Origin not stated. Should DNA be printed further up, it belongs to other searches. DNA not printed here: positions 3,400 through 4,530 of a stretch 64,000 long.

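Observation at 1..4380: Low-GC island carrying a four-gene TIR operon that matches no known defence system architecture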

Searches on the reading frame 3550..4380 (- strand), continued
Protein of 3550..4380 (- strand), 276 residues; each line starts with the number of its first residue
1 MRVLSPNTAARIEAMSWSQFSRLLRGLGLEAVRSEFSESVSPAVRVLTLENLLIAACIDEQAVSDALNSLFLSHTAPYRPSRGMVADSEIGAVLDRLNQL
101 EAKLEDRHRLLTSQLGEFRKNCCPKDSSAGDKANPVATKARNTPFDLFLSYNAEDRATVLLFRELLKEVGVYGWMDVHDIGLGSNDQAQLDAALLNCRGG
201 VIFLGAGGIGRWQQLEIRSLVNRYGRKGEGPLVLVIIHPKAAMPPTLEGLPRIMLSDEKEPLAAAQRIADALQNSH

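Call 103: search_protein_families(library=pfam, alignment_id=A9, max_evalue=0.00001)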
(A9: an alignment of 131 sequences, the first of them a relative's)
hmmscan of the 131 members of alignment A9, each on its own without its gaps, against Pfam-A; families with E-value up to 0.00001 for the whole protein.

A. member 1, L008:353-1348:- (332 aa): 0 families

B. families by the number of members that match (of 131 scanned): 135 families (the first 25 are shown)
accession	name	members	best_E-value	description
PF13683.12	rve_3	2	4.1e-27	Integrase core domain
PF00665.32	rve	2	7.6e-23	Integrase core domain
PF00589.27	Phage_integrase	2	3.2e-19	Phage integrase family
PF13276.12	HTH_21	2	6.1e-17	HTH-like domain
PF13646.12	HEAT_2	2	7.8e-07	HEAT repeats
PF22124.2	Glyco_hydro_95_cat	1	4.2e-156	Glycosyl hydrolase family 95 catalytic domain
PF07394.17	DUF1501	1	2.8e-89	Protein of unknown function (DUF1501)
PF00180.25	Iso_dh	1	4.6e-89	Isocitrate/isopropylmalate dehydrogenase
PF01053.26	Cys_Met_Meta_PP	1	2.4e-78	Cys/Met metabolism PLP-dependent enzyme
PF07583.16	PSCyt2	1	2.1e-75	Protein of unknown function (DUF1549)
PF07587.16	PSD1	1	3.7e-74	Protein of unknown function (DUF1553)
PF00198.28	2-oxoacid_dh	1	1.9e-70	2-oxoacid dehydrogenases acyltransferase (catalytic domain)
PF07992.20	Pyr_redox_2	1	3.6e-70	Pyridine nucleotide-disulphide oxidoreductase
PF00158.32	Sigma54_activat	1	1e-56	Sigma-54 interaction domain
PF07021.18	MetW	1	3.1e-53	Methionine biosynthesis protein MetW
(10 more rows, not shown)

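Call 105: search_protein_families(library=pfam, proteins=[L031:463-1599:+, L028:4684-6096:+, L028:3393-4712:+, L033:4777-6684:+, L033:3332-4777:+, L033:1959-3332:+, L013:13798-14862:+, L020:559-1836:+, L021:20-1012:+, L024:117-1157:+], max_evalue=0.01)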
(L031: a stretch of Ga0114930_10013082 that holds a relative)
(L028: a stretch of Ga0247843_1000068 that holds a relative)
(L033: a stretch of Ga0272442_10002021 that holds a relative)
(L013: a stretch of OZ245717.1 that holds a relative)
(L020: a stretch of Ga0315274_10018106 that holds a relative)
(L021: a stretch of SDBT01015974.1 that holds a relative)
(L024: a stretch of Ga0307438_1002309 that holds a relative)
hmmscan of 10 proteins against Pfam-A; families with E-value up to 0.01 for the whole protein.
L031:463-1599:+ (379 aa): 1 family
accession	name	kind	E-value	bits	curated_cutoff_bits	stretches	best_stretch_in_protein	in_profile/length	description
PF10137.14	CAP12-PCTIR_TIR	-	2.4e-37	128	24.7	1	228-348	1-117/119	CAP12/Pycsar effector protein, TIR domain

L028:4684-6096:+ (471 aa): 1 family
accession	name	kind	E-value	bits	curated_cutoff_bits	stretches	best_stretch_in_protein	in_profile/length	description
PF12770.12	CHAT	-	9e-06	25.8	24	1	283-463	100-285/289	CHAT domain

L028:3393-4712:+ (440 aa): 2 families
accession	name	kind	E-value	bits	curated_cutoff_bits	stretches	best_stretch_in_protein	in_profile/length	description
PF05990.18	DUF900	-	1.2e-41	143.1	20.5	1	195-406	5-225/232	Alpha/beta hydrolase of unknown function (DUF900)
PF12697.13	Abhydrolase_6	-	1.1e-05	26.7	26.3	1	212-373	1-132/217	Alpha/beta hydrolase family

L033:4777-6684:+ (636 aa): 1 family
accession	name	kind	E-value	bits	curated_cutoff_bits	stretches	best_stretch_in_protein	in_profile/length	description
PF19974.5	TCAD9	-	1.1e-11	45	40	1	447-506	294-350/429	Ternary complex associated domain 9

L033:3332-4777:+ (482 aa): 10 families
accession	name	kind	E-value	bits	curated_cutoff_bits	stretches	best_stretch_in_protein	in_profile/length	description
PF00158.32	Sigma54_activat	-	1e-56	191.7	20.2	1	151-318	1-167/168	Sigma-54 interaction domain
PF14532.12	Sigma54_activ_2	-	1e-17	65.1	25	1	166-323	14-138/138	Sigma-54 interaction domain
PF25601.1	AAA_lid_14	-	1.4e-17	63.7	27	1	324-401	1-81/87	AAA+ ATPase lid domain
PF07728.20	AAA_5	-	7.3e-08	33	22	1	176-296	2-125/139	AAA domain (dynein-related subfamily)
PF00072.30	Response_reg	-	4.9e-07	30.3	30.2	1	19-129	3-109/111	Response regulator receiver domain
PF02954.25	HTH_8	-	2.2e-05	24.5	22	1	439-467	10-38/42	Bacterial regulatory protein, Fis family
PF01078.27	Mg_chelatase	-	0.00013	21.9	20.3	0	234-294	96-158/207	Magnesium chelatase, subunit ChlI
PF20030.5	bpMoxR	-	0.0038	16.8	27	1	176-298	34-151/205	MoxR domain in the MoxR-vWA-beta-propeller ternary systems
PF07724.20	AAA_2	-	0.0096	16.4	27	0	174-304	4-135/166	AAA domain (Cdc48 subfamily)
PF16968.11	TadZ_N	-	0.0099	16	26.4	0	89-144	75-128/133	Pilus assembly protein TadZ N-terminal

L033:1959-3332:+ (458 aa): 0 families

L013:13798-14862:+ (355 aa): 2 families
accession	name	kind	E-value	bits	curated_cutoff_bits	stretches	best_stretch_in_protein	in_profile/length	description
PF00589.27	Phage_integrase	-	3.2e-19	69.8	27.1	2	301-339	128-166/172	Phage integrase family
PF02899.23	Phage_int_SAM_1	-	1.2e-10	41.9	22.3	1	44-119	9-79/83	Phage integrase, N-terminal SAM-like domain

L020:559-1836:+ (426 aa): 1 family
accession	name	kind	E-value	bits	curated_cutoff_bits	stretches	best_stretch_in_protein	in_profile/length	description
PF01208.23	URO-D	-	1.5e-11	44.3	23.9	1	219-397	148-323/346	Uroporphyrinogen decarboxylase (URO-D)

L021:20-1012:+ (331 aa): 1 family
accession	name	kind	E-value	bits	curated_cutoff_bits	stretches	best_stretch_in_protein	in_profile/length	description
PF14104.11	DUF4277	-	0.0026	18.5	25.4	1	180-240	43-105/109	Domain of unknown function (DUF4277)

L024:117-1157:+ (347 aa): 4 families
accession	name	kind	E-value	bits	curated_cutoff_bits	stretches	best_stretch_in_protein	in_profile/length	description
PF13599.13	Pentapeptide_4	-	5e-20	71.8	38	3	224-294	6-76/78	Pentapeptide repeat region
PF00805.28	Pentapeptide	-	1.9e-19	69.3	20.2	2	232-267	4-39/40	Pentapeptide repeats (8 copies)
PF13576.12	Pentapeptide_3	-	7e-14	52.2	27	2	232-267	2-39/48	Pentapeptide repeats (9 copies)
PF23894.2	LD_SV2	-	0.00024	21.8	29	1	227-294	23-90/92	SV2A/B/C luminal domain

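Call 106: search_dna_similar(query=P0003, collection=plasmids, mode=protein, max_evalue=0.001, max_rows=15)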
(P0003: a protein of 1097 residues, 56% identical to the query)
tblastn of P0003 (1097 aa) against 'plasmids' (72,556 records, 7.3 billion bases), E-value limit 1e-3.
No match.

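Call 111: search_dna_similar(query=P0003, collection=phages, mode=protein, max_evalue=0.001, max_rows=10)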
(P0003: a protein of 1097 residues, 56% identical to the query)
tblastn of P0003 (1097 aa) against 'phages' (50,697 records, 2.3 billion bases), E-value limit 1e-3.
No match.
